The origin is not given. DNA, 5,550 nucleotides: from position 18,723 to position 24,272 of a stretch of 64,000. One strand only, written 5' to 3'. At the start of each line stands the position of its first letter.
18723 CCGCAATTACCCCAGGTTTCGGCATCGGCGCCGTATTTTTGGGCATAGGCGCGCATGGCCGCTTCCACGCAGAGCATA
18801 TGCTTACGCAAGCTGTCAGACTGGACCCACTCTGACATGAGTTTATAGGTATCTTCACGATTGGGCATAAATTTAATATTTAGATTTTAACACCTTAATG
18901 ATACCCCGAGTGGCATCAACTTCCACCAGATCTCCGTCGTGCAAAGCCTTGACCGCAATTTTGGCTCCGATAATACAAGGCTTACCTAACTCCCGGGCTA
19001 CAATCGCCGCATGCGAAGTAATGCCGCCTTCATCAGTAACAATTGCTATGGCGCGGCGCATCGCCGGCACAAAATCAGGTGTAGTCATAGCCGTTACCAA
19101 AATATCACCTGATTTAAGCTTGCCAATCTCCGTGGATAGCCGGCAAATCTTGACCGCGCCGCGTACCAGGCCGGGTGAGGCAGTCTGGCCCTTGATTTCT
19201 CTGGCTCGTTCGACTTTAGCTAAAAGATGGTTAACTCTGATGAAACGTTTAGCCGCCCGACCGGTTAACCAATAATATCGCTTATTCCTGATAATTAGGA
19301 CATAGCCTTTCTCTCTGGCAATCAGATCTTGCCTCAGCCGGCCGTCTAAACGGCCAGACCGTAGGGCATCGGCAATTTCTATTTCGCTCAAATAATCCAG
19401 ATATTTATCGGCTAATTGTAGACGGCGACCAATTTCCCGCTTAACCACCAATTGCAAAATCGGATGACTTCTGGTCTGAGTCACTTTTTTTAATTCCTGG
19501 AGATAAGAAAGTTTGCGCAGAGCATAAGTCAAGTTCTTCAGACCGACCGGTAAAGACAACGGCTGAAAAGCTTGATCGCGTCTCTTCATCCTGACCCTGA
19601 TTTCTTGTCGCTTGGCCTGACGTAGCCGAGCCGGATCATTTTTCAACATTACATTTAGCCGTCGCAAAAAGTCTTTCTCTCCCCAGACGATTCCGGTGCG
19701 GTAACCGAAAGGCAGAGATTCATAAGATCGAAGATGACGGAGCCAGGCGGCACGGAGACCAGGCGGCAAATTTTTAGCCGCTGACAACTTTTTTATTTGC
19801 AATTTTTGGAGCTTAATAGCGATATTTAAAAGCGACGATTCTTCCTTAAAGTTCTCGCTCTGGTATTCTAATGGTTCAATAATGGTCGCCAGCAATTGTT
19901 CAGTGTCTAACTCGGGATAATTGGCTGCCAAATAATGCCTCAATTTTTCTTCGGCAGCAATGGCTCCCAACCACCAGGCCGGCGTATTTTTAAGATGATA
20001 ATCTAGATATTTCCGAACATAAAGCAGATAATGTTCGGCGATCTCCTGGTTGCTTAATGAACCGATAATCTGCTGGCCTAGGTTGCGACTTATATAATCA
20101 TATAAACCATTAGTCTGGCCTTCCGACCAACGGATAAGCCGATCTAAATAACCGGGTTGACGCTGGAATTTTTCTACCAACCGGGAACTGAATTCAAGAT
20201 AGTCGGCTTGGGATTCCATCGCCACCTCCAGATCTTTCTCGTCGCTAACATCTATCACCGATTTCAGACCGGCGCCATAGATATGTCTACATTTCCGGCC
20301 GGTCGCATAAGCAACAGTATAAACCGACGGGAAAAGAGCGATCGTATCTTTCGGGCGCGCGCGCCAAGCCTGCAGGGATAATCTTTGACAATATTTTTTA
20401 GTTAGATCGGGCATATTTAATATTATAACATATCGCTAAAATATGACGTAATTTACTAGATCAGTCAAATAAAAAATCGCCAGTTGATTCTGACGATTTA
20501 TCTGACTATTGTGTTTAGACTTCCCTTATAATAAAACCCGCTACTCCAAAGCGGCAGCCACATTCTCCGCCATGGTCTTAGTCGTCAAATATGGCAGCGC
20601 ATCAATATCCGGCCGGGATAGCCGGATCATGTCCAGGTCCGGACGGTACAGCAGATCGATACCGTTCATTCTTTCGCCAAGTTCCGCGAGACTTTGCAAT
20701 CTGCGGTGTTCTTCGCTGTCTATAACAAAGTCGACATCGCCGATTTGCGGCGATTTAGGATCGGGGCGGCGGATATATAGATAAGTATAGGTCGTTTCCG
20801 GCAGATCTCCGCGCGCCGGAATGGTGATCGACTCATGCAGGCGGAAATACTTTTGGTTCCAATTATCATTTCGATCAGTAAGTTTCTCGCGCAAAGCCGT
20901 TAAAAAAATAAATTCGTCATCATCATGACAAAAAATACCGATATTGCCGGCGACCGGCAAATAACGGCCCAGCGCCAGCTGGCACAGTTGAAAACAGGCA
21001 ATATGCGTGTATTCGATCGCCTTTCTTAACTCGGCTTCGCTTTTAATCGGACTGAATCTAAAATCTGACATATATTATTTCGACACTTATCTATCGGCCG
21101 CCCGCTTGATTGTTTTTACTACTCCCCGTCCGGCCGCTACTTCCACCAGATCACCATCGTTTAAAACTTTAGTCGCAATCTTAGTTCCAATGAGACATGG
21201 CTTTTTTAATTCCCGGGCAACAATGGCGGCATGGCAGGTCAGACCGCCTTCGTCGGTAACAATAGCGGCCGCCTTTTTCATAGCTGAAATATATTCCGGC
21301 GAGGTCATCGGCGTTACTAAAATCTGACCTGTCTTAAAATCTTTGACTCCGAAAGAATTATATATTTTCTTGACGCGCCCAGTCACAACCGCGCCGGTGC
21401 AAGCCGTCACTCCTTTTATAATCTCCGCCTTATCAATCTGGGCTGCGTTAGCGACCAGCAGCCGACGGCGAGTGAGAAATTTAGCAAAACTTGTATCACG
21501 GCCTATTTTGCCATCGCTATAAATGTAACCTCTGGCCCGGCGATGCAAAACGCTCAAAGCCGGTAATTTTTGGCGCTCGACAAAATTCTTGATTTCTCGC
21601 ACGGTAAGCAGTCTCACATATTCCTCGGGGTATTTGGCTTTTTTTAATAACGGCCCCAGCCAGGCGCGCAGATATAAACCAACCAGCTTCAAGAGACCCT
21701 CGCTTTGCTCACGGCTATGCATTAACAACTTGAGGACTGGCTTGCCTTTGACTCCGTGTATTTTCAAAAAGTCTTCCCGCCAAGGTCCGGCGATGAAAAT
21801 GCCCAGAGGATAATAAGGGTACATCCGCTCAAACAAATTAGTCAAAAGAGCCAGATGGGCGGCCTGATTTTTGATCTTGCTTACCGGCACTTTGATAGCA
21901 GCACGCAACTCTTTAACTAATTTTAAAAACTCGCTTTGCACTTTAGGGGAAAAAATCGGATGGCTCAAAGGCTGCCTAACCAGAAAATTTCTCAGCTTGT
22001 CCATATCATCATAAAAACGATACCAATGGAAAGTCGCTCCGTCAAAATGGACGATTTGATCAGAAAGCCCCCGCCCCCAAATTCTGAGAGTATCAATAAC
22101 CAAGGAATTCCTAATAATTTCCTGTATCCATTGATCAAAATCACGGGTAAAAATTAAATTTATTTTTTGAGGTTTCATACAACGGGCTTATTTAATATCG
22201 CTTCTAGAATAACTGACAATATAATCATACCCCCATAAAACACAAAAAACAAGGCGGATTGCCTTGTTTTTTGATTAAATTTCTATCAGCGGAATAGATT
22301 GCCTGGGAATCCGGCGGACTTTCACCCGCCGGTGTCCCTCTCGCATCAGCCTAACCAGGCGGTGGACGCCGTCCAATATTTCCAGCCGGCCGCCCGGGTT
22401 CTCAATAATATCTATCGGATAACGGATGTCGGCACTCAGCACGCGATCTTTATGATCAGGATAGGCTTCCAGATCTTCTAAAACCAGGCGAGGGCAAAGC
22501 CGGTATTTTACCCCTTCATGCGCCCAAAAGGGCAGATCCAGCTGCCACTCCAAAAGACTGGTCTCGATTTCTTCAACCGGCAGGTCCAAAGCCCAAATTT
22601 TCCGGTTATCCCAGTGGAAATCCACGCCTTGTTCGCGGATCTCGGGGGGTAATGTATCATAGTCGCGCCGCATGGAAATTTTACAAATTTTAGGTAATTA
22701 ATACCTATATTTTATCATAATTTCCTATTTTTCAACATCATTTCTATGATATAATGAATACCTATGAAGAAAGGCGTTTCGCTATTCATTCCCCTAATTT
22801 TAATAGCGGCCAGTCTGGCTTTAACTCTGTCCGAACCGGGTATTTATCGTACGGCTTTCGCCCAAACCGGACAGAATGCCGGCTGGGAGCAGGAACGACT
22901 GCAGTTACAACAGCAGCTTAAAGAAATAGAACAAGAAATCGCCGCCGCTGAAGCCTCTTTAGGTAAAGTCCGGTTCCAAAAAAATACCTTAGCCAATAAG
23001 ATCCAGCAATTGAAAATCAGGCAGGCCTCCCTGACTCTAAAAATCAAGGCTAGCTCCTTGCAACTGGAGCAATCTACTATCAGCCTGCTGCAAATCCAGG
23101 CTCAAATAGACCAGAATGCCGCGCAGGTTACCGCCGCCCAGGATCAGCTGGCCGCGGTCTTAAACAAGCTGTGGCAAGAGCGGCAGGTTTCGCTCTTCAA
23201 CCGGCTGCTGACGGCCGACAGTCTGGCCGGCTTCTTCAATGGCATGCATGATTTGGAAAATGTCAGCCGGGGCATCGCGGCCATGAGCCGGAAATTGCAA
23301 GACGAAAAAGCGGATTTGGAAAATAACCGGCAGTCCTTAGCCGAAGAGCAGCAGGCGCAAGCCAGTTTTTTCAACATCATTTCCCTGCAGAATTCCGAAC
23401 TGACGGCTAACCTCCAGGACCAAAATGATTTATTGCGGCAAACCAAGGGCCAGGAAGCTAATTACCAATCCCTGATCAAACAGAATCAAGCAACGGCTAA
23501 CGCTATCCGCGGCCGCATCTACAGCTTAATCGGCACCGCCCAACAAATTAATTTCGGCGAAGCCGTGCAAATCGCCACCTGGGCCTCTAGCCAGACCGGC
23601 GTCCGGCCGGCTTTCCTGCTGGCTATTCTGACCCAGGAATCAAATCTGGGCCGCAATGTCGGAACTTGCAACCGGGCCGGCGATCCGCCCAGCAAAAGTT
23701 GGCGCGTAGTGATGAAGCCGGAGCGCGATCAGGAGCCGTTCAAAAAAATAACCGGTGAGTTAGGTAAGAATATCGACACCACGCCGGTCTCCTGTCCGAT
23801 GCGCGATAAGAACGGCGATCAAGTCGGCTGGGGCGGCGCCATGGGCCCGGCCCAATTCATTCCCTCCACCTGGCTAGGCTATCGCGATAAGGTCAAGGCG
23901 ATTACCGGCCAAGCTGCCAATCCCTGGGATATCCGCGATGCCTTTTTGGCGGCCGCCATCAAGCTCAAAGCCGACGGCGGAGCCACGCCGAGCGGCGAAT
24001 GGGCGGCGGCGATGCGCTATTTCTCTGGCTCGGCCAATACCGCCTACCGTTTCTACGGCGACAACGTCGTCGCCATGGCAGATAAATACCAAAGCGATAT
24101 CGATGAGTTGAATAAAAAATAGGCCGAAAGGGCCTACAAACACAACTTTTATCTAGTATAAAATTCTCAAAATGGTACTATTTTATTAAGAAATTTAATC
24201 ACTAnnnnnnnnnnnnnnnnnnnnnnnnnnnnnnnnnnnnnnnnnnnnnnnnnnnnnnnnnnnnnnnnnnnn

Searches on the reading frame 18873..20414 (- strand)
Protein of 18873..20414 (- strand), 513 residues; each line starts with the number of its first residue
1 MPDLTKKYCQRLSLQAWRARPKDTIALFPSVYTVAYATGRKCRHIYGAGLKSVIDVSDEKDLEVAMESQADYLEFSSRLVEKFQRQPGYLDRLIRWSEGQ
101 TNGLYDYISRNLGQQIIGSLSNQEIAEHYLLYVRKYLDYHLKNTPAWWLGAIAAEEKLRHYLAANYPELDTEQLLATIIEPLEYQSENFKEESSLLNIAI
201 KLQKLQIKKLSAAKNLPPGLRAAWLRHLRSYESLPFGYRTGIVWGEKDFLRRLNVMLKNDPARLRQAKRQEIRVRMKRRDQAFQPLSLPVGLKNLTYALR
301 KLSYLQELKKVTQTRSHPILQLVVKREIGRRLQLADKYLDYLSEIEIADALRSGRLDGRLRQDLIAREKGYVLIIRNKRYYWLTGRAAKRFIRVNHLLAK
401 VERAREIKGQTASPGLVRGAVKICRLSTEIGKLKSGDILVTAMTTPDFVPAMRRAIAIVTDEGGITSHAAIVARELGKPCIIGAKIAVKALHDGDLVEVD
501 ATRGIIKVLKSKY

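Call 71: search_protein_families(library=pfam, proteins=[window:18873-20414:-], max_evalue=0.001)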
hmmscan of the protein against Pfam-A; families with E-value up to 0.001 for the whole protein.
window:18873-20414:- (513 aa): 1 family
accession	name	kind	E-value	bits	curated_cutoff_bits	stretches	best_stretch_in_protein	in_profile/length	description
PF00391.29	PEP-utilizers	-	3.3e-26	91.1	23.1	1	434-504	2-72/72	PEP-utilising enzyme, mobile domain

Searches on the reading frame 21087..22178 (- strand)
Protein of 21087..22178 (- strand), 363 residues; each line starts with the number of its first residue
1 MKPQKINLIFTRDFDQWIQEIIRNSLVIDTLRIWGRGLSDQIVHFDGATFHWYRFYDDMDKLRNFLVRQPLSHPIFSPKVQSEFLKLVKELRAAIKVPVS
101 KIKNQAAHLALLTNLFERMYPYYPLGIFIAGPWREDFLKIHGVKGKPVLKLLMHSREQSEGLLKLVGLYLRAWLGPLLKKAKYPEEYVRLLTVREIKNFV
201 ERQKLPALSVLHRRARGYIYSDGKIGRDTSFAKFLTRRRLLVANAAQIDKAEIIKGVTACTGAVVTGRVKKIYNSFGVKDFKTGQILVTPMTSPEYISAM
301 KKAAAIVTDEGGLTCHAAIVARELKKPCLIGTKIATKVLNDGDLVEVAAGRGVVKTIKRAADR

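Call 71: search_protein_families(library=pfam, proteins=[window:21087-22178:-], max_evalue=0.001)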
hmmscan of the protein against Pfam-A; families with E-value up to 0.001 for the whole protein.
window:21087-22178:- (363 aa): 1 family
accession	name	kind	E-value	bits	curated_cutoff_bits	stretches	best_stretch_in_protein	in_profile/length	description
PF00391.29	PEP-utilizers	-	7.1e-25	86.8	23.1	1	281-352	1-72/72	PEP-utilising enzyme, mobile domain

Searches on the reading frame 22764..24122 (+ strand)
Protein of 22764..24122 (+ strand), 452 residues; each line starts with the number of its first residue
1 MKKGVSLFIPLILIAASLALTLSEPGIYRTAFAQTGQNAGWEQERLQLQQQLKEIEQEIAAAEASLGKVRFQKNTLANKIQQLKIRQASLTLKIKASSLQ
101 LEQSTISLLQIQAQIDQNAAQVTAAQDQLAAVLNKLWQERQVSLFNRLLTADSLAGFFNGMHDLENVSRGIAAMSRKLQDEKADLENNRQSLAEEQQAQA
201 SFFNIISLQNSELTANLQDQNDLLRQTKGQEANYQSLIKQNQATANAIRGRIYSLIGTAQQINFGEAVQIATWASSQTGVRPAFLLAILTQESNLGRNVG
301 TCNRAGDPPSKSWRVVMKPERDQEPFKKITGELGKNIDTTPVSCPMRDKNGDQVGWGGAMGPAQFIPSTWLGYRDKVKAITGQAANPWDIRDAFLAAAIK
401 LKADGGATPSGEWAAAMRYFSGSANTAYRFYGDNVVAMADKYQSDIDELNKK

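Call 3: search_protein_families(library=pfam, proteins=[window:22764-24122:+], max_evalue=0.1)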
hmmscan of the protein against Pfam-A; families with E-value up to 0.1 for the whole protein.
window:22764-24122:+ (452 aa): 3 families
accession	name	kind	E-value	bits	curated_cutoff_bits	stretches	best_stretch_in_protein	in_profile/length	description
PF13406.11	SLT_2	-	2.3e-06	27.5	24.3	1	273-414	79-208/292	Transglycosylase SLT domain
PF17675.6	APG6_N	-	0.0062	17.4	45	1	41-129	44-132/132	Apg6 coiled-coil region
PF15588.11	Imm10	-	0.037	14.7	28.6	0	17-97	5-82/105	Immunity protein 10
